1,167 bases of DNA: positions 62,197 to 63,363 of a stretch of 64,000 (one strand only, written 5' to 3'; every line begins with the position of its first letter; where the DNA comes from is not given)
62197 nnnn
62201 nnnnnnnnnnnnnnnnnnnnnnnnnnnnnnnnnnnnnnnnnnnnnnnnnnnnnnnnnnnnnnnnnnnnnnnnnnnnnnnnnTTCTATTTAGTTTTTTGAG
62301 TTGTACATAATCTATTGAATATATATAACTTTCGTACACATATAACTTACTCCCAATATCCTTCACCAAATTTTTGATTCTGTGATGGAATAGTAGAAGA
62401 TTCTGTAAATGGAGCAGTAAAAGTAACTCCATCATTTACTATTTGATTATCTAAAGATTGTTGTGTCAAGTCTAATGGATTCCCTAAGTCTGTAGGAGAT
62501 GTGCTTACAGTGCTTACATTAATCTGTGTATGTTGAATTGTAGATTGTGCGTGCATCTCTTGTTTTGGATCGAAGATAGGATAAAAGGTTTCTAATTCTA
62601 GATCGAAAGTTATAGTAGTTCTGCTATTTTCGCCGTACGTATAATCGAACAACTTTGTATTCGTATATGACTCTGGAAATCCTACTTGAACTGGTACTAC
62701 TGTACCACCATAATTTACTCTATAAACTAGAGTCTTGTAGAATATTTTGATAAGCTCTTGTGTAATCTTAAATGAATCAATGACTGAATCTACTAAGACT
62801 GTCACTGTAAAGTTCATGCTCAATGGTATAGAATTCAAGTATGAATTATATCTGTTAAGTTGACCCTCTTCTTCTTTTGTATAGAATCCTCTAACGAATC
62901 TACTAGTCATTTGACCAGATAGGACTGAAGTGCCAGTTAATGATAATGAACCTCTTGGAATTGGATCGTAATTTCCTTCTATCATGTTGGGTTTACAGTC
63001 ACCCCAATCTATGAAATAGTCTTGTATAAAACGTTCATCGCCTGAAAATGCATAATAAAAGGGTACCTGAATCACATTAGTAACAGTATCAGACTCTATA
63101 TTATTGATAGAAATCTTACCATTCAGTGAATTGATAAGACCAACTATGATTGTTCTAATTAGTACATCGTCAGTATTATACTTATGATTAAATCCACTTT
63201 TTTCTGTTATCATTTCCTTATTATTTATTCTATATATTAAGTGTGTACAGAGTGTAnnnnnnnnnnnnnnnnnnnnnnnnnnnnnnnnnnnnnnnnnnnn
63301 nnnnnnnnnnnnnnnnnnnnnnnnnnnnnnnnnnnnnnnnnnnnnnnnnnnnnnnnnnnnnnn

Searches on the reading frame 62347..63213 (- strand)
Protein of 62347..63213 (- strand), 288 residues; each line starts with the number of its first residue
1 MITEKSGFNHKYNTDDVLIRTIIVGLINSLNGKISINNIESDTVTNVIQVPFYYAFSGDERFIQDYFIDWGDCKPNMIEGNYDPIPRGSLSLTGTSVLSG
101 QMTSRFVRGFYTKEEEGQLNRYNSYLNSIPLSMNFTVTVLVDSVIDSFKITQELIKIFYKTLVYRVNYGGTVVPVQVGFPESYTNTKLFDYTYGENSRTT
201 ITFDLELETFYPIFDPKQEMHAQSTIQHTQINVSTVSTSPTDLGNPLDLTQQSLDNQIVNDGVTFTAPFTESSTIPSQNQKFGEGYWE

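Call 42: search_protein_families(library=pfam, proteins=[window:62347-63213:-], max_evalue=0.001)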
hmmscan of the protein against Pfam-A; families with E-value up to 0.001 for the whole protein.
window:62347-63213:- (288 aa): 1 family
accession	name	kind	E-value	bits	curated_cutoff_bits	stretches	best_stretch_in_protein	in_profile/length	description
PF16724.11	T4-gp15_tss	-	5.5e-10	39.3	25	1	19-252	7-224/245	T4-like virus Myoviridae tail sheath stabiliser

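Call 68: find_encoding_contigs(protein=window:62347-63213:-, flank=10000, max_places=3)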
Protein window:62347-63213:- (288 aa): 18 contigs read that carry it; 3 places shown.
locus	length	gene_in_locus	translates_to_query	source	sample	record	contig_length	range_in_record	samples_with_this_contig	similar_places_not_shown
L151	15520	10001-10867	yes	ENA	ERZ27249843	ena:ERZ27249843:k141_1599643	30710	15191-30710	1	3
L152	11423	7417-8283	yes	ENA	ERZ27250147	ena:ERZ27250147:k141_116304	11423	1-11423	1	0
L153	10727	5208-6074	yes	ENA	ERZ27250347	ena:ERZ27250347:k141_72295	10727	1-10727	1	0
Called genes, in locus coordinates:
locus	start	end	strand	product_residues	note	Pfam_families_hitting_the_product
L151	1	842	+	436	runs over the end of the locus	PF13481:AAA_25 (faint), PF03796:DnaB_C, PF06745:ATPase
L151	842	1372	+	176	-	-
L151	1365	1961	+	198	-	-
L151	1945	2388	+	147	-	-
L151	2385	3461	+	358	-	PF15891:Nuc_deoxyri_tr2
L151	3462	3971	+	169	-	-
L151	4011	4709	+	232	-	PF07460:NUMOD3 (faint)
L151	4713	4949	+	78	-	-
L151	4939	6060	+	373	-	PF00149:Metallophos, PF12850:Metallophos_2 (faint)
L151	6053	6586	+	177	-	-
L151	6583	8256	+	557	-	PF02463:SMC_N (weak), PF13476:AAA_23 (faint)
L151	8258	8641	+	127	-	-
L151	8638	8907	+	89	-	-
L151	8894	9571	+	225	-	-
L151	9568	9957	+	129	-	-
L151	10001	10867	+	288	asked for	PF16724:T4-gp15_tss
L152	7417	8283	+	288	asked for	PF16724:T4-gp15_tss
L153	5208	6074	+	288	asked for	PF16724:T4-gp15_tss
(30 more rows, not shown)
